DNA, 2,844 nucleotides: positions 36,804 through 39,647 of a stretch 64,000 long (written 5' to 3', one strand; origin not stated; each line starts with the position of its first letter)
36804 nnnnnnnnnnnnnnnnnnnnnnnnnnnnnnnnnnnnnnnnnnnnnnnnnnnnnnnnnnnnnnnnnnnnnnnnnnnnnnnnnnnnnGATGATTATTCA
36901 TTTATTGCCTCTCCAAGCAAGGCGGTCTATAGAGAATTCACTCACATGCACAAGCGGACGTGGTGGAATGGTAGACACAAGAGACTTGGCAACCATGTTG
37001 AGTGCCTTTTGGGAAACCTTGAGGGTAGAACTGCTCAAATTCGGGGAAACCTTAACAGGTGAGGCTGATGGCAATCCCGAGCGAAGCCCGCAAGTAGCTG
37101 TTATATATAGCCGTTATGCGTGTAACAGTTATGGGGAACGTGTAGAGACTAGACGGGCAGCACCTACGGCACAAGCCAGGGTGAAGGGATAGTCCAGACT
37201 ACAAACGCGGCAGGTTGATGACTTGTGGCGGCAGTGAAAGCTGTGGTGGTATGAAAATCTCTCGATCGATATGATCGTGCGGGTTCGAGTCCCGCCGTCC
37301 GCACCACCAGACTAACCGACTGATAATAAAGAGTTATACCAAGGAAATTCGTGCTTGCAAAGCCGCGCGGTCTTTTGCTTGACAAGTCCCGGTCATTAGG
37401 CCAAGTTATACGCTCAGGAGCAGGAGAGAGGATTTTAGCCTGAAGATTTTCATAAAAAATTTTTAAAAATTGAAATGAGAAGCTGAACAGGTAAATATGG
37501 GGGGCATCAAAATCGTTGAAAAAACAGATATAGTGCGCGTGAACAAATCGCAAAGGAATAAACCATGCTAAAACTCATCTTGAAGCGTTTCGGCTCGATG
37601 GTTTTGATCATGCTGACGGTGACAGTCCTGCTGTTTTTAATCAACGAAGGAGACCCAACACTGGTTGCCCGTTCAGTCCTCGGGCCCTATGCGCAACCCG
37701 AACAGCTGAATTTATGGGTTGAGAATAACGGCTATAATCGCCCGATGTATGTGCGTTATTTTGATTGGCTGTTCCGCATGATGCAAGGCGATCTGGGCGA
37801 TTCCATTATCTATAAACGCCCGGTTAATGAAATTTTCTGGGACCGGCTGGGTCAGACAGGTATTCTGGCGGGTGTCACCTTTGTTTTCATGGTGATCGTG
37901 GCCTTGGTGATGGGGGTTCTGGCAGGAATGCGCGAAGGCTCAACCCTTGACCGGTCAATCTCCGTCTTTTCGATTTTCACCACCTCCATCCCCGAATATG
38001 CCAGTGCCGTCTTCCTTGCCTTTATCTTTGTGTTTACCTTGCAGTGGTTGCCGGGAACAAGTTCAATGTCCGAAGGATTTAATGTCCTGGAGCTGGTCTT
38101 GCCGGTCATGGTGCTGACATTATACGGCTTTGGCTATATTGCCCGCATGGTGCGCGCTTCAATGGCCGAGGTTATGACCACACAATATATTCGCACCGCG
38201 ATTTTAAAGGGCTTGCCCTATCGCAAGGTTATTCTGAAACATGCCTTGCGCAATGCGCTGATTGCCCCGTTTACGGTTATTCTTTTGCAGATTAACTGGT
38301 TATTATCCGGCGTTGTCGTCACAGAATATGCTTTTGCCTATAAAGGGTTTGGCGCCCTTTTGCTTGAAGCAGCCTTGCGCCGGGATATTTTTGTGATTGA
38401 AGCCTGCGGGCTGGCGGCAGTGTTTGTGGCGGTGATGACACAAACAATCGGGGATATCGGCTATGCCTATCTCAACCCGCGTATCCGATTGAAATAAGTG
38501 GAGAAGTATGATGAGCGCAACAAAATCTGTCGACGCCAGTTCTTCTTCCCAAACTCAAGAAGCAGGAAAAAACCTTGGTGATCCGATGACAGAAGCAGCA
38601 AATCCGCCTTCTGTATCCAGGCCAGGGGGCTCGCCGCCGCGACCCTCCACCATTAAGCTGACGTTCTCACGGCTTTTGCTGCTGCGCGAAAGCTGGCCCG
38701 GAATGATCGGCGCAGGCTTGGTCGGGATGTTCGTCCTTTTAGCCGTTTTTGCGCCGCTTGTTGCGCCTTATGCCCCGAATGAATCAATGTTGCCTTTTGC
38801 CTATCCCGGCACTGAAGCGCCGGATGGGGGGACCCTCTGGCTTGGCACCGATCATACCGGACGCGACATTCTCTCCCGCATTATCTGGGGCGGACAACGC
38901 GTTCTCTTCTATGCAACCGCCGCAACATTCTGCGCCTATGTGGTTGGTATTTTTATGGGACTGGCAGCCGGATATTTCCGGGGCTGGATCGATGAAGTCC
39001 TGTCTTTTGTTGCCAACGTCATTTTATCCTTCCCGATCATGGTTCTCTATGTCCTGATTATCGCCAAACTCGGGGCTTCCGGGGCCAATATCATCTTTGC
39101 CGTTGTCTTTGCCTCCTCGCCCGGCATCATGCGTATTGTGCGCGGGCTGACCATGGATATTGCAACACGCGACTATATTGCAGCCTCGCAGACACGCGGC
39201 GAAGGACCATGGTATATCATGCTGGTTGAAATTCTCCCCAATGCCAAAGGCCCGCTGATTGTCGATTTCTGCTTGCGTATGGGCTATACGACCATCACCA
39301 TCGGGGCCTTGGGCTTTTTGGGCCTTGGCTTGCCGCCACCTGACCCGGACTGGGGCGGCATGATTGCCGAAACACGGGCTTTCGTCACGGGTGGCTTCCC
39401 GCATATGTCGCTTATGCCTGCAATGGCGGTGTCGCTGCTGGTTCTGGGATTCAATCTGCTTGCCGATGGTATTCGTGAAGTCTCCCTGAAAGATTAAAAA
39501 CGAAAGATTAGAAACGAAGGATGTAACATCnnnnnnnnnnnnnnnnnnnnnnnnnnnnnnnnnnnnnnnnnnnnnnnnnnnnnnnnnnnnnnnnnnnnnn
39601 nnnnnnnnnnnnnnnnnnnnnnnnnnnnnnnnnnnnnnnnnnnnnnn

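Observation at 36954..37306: tRNA-Leu(UAA) split by a 266-nt group I intron at the canonical U34/A35 site, in an alphaproteobacterial-type genome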

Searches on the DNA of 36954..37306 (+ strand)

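Call 64: search_dna_similar(query=window:36954-37306:+, collection=plasmids, mode=distant, max_rows=15)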
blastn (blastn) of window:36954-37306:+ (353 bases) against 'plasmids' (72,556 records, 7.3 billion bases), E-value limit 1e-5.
Records with a match: 1270; places in all: 1291; records where one place covers at least 80% of the query: 4.
Best place of each record, by identity: 80-90% 2; 60-80% 1268.
By first word of the organism name: Escherichia 485; Klebsiella 356; Salmonella 114; Acinetobacter 78; Enterobacter 50; Shigella 48; Citrobacter 47; Aeromonas 12; Raoultella 12; Pseudomonas 11; and 10 more.
By predicted mobility (MOB-suite, as given by PLSDB): conjugative 925; mobilizable 196; non-mobilizable 149.
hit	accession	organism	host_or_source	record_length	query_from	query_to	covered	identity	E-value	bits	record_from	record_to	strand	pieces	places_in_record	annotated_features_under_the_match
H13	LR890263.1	Escherichia coli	Homo sapiens,rectal swab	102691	1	353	88%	73.3%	2e-15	159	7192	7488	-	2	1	none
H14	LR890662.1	Escherichia coli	Homo sapiens,rectal swab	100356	1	353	88%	72.7%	2e-15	153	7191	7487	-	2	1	none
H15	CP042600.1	Escherichia coli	Sus scrofa domesticus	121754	1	353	88%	72.4%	2e-15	149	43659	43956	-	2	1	none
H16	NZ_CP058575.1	Escherichia coli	Homo sapiens,urinary tract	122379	1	353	88%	72.4%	2e-15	149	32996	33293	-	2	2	none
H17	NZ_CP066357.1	Bradyrhizobium elkanii USDA 76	Glycine max,DNA isolated from pure ...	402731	180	353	49%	73.9%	2e-15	91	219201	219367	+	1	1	none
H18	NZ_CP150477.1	Bradyrhizobium ottawaense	Glycine max cv. AC Orford,cell culture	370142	180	353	49%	73.9%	2e-15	91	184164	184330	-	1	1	none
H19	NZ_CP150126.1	Bradyrhizobium ottawaense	Glycine max cv. AC Orford,cell ...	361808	180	353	49%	73.9%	2e-15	91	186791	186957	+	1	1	none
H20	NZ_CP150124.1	Bradyrhizobium ottawaense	-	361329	180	353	49%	73.9%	2e-15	91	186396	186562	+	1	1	none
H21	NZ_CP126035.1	Bradyrhizobium elkanii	Glycine max,soybean,root nodule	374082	180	353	49%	73.9%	2e-15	91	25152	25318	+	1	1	none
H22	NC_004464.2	Citrobacter freundii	-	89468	180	353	49%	73.4%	2e-15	90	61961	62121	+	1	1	none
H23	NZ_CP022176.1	Aeromonas salmonicida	Atlantic salmon,The RAS Atlantic Salmon ...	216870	180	353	49%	73.4%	2e-15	90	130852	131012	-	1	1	none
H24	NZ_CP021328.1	Raoultella ornithinolytica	Homo sapiens,necrotic tissue,necrotic ...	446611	180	353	49%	73.4%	2e-15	90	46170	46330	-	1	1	none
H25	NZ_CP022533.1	Enterobacter hormaechei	Homo sapiens,endotracheal tube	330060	180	353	49%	73.4%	2e-15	90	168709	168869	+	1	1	none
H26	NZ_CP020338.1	Shigella flexneri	cell culture,hospitalized patients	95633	180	353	49%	73.4%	2e-15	90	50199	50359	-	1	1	none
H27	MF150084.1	Klebsiella pneumoniae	Homo sapiens,single cell,urine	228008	180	353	49%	73.4%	2e-15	90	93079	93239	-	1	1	none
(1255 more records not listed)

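Call 65: search_dna_similar(query=window:36954-37306:+, collection=phages, mode=distant, max_rows=12)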
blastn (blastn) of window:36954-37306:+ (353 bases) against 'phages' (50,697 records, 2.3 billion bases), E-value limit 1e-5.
Records with a match: 6; places in all: 6; records where one place covers at least 80% of the query: 0.
Best place of each record, by identity: 80-90% 6.
By first word of the organism name: Klebsiella 4; Gordonia 2.
By host as written in the record: Gordonia terrae 3612 2; Klebsiella pneumoniae 2; - 1; Klebsiella pneumoniae KP13 1.
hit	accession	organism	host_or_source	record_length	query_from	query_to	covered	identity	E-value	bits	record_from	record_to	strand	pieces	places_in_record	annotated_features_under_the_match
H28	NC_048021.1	Gordonia phage Daredevil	Gordonia terrae 3612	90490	182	255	21%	84.2%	5e-12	77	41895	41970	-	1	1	none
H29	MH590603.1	Gordonia phage Daredevil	Gordonia terrae 3612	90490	182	255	21%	84.2%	5e-12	77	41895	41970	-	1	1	none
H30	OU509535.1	Klebsiella pneumoniae phage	not known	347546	85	136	15%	86.5%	1e-7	64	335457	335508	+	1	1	record has no annotation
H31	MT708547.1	Klebsiella phage Muenster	Klebsiella pneumoniae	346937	85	136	15%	84.6%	1e-6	59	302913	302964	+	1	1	none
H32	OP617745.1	Klebsiella phage KP13-7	Klebsiella pneumoniae KP13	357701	85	136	15%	84.6%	1e-6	59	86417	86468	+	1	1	none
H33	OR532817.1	Klebsiella phage RCIP0023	Klebsiella pneumoniae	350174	85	136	15%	84.6%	1e-6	59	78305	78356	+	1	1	none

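Call 66: get_annotated_region(hit=H13, flank=2500)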
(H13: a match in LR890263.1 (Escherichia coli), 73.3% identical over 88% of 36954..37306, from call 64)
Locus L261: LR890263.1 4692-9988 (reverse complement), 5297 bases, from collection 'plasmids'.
description: Escherichia coli isolate MSB1_3C-sc-2280310 genome assembly, plasmid: 2
organism: Escherichia coli (NCBI taxid 562)
taxonomy: Bacteria; Pseudomonadota; Gammaproteobacteria; Enterobacterales; Enterobacteriaceae; Escherichia; Escherichia coli
host: -; source: Homo sapiens,rectal swab; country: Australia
typing (MOB-suite, as given by PLSDB): conjugative; replicon IncFIA,IncFIC; relaxase MOBF,MOBF; mating-pair formation MPF_F
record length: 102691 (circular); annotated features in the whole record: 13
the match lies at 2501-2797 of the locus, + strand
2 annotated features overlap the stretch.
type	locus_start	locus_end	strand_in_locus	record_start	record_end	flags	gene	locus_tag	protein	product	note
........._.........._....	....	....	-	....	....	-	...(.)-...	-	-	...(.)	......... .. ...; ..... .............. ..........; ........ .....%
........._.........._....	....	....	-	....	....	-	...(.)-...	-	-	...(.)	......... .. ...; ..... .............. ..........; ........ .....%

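Call 67: get_annotated_region(hit=H22, flank=2500)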
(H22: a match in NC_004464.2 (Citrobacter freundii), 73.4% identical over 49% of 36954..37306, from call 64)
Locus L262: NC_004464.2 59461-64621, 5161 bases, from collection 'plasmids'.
description: Citrobacter freundii plasmid pCTX-M3, complete sequence
organism: Citrobacter freundii (NCBI taxid 546)
taxonomy: Bacteria; Pseudomonadota; Gammaproteobacteria; Enterobacterales; Enterobacteriaceae; Citrobacter; Citrobacter freundii
host: -; source: -; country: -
typing (MOB-suite, as given by PLSDB): conjugative; replicon IncL/M,rep_cluster_1254; relaxase MOBP; mating-pair formation MPF_I
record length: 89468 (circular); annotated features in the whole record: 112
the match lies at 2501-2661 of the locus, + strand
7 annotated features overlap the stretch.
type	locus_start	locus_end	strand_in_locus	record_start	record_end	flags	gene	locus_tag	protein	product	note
CDS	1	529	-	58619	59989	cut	-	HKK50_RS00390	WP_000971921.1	IS1182-like element ISCfr1 family transposase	GO:0006313 - DNA transposition [Evidence IEA]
CDS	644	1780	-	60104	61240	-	-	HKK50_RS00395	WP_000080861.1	DUF3883 domain-containing protein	-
CDS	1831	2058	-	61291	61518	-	-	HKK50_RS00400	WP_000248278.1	hypothetical protein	-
CDS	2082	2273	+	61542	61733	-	-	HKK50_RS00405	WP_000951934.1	hypothetical protein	-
CDS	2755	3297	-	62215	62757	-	-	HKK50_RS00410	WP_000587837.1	AAA family ATPase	-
predicted_resistance_gene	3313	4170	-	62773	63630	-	aac(3)-IId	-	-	aminoglycoside N-acetyltransferase AAC(3)-IId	predicted by amrfinderplus; class AMINOGLYCOSIDE; identity 100.0%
CDS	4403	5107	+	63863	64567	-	-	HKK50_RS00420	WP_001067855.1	IS6-like element IS26 family transposase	GO:0006313 - DNA transposition [Evidence IEA]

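Call 69: search_dna_similar(query=L262:2363-2761:+, collection=ecoli_genomes, mode=near, max_rows=8)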
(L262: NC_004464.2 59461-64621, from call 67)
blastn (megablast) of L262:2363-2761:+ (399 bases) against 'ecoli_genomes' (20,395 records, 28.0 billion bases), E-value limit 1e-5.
Records with a match: 682; places in all: 694; records where one place covers at least 80% of the query: 644.
Genomes with a match: 655 of 5426; with a place that covers at least 80% of the query: 621. Places per genome that has any: lowest 1, median 1, highest 3. On chromosomes: 86 places; on plasmids: 608.
Best place of each record, by identity: >=99% 669; 95-99% 1; 90-95% 12.
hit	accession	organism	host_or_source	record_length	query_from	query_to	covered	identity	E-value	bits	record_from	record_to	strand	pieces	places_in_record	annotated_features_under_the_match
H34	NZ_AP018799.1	Escherichia coli strain E2855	Bos taurus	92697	1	399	100%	100.0%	0e+0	737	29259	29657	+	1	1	AAA family ATPase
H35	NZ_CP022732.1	Escherichia coli strain SA186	Homo sapiens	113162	1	399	100%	100.0%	0e+0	737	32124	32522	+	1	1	AAA family ATPase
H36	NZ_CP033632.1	Escherichia coli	chicken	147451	1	399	100%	100.0%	0e+0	737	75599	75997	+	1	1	AAA family ATPase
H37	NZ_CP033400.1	Escherichia coli strain WCHEC020031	Homo sapiens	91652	1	399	100%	100.0%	0e+0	737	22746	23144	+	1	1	AAA family ATPase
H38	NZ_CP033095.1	Escherichia coli strain CP53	pig feces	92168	1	399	100%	100.0%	0e+0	737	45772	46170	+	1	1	AAA family ATPase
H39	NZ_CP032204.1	Escherichia coli strain AR_0013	missing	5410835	1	399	100%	100.0%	0e+0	737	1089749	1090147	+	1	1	AAA family ATPase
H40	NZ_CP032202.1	Escherichia coli strain AR_0086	missing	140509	1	399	100%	100.0%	0e+0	737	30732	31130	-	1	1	hypothetical protein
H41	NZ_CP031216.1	Escherichia coli strain Es_ST80_L1_NDM_10_2017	Homo sapiens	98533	1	399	100%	100.0%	0e+0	737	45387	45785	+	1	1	AAA family ATPase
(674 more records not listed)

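Call 70: search_rna_families(sources=[L262, L261, L255, L256, L259], threshold=gathering)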
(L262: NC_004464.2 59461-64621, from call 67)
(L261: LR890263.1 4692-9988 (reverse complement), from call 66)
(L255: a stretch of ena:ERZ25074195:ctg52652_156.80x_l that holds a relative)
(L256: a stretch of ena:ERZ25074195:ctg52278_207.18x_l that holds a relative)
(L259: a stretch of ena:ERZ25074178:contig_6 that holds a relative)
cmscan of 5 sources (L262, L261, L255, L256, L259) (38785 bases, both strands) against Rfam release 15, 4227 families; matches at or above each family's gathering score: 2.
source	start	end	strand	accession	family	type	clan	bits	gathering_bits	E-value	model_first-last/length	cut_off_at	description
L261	4385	4454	-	RF00240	RNA-OUT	Gene; antisense;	-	98.8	41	1.2e-19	1-70/70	no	RNA-OUT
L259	466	705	+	RF00028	Intron_gpI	Intron;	-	50.4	50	4.6e-10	1-253/253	no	Group I catalytic intron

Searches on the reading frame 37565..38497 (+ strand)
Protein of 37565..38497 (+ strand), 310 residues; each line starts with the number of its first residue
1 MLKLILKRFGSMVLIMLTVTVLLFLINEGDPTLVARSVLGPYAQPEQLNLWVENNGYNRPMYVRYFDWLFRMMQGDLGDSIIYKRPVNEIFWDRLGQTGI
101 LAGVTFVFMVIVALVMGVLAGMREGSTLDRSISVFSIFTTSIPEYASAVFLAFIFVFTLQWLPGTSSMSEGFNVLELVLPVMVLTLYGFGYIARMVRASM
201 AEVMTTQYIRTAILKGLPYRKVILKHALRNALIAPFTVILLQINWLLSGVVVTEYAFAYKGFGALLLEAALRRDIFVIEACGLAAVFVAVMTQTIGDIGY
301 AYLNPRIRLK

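Call 6: find_encoding_contigs(protein=window:37565-38497:+, flank=3000, max_places=6)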
Protein window:37565-38497:+ (310 aa): 1 contig read that carries it; 1 place shown.
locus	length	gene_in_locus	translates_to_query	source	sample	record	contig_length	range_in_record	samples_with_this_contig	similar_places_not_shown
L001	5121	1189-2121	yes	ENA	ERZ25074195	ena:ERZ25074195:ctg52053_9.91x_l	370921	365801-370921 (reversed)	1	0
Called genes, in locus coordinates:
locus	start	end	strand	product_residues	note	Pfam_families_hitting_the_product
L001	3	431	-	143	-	?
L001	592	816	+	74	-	-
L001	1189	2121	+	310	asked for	PF19300:BPD_transp_1_N, PF00528:BPD_transp_1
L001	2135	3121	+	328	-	PF12911:OppC_N (weak), PF00528:BPD_transp_1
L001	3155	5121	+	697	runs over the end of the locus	PF03193:RsgA_GTPase (faint), PF00004:AAA (faint), PF00005:ABC_tran, PF00158:Sigma54_activat (faint), PF02463:SMC_N (weak), PF08352:oligo_HPY, PF00005:ABC_tran, PF08352:oligo_HPY, +6 more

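Call 49: search_protein_families(library=ncbifam, proteins=[window:37565-38497:+], max_evalue=1e-10)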
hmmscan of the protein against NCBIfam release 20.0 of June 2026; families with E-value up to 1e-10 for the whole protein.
window:37565-38497:+ (310 aa): 12 families
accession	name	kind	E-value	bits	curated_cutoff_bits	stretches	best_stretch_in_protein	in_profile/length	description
NF045470.1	Opp2B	equivalog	2.5e-62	210.8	350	1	11-308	4-300/300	nickel ABC transporter permease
NF045472.1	Opp4B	equivalog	1.2e-58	198.9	450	1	1-308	1-319/319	oligopeptide ABC transporter permease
NF045469.1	Opp1B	equivalog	3.7e-57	194.2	380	1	1-308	1-307/307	nickel/cobalt ABC transporter permease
TIGR02789.1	nickel_nikB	equivalog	2.3e-52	178.3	447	1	1-308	1-307/314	nickel ABC transporter permease subunit NikB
NF007677.0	PRK10352.1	equivalog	4.6e-47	160.6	433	1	1-309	1-308/314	nickel ABC transporter permease subunit NikB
NF045471.1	Opp3B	equivalog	1.8e-46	158.9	480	1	1-309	1-304/308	oligopeptide ABC transporter permease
NF011661.0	PRK15081.1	equivalog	1.2e-45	156.3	463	1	1-310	1-306/306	glutathione ABC transporter permease GsiC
NF008161.0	PRK10914.1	equivalog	1.7e-42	145.8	590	2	173-310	201-338/339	dipeptide ABC transporter permease DppB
NF007008.0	PRK09471.1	equivalog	3.7e-42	144.8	388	1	1-308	1-305/306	oligopeptide ABC transporter permease OppB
NF043081.1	MMSYN1_0165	equivalog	8.8e-26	90.8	350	1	68-310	150-387/388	oligopeptide ABC transporter permease OppB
NF011690.0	PRK15110.1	equivalog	4.4e-25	88.8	432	1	175-305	181-311/321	putrescine export ABC transporter permease SapB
NF011712.0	PRK15133.1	subfamily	4.6e-22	78.5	445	1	45-308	83-360/364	microcin C ABC transporter permease YejB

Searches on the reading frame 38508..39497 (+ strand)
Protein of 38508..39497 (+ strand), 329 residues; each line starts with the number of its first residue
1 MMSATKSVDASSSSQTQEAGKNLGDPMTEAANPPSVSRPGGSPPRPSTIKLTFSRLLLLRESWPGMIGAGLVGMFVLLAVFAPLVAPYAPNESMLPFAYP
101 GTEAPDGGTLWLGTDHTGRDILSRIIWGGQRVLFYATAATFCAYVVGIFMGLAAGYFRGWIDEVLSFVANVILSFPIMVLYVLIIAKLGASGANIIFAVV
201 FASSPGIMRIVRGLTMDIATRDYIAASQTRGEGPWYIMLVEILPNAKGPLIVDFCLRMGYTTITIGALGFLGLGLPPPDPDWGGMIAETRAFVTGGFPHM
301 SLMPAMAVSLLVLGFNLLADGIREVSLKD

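Call 49: search_protein_families(library=ncbifam, proteins=[window:38508-39497:+], max_evalue=1e-10)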
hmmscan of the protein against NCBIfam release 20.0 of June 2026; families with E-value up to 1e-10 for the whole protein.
window:38508-39497:+ (329 aa): 14 families
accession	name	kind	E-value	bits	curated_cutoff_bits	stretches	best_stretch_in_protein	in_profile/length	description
NF045473.1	Opp1C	equivalog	9.7e-64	215.3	350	1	65-324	7-261/267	nickel/cobalt ABC transporter permease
NF045474.1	Opp2C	equivalog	2.3e-57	194.3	300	1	109-325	19-234/236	nickel transporter permease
TIGR02790.1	nickel_nikC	equivalog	1.2e-56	192.1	358.45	1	70-324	6-255/258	nickel ABC transporter permease subunit NikC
NF011662.0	PRK15082.1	equivalog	8e-56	189.6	484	1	65-324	39-294/303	glutathione ABC transporter permease GsiD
NF045476.1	Opp4C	equivalog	4.7e-53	180.2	350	1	66-324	17-273/278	oligopeptide ABC transporter permease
NF008160.0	PRK10913.1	equivalog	3.1e-49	168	483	1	66-324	33-292/300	dipeptide ABC transporter permease DppC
NF007738.0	PRK10417.1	equivalog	2.1e-47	161.9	335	1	59-324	5-265/277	nickel ABC transporter permease subunit NikC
NF047573.1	opine_perm_CntC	exception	1.9e-46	158.6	440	1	68-323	14-264/271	staphylopine uptake ABC transporter permease subunit CntC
NF007376.0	PRK09881.1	equivalog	5.5e-46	156.9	434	1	54-325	22-288/298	D,D-dipeptide ABC transporter permease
NF045475.1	Opp3C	equivalog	4.3e-40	137.8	450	1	110-324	108-321/328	oligopeptide ABC transporter permease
NF011691.0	PRK15111.1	equivalog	2.2e-37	129.2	379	1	61-324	25-289/296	putrescine export ABC transporter permease SapC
NF011935.0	PRK15406.1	equivalog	8.2e-31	107.9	433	1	74-325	48-296/302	oligopeptide ABC transporter permease OppC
NF043080.1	MMSYN1_0166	equivalog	6.3e-24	84.4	370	1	69-319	44-294/307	oligopeptide ABC transporter permease OppC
NF011596.0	PRK15021.1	subfamily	1.3e-17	63.9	439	1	105-312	116-321/341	microcin C ABC transporter permease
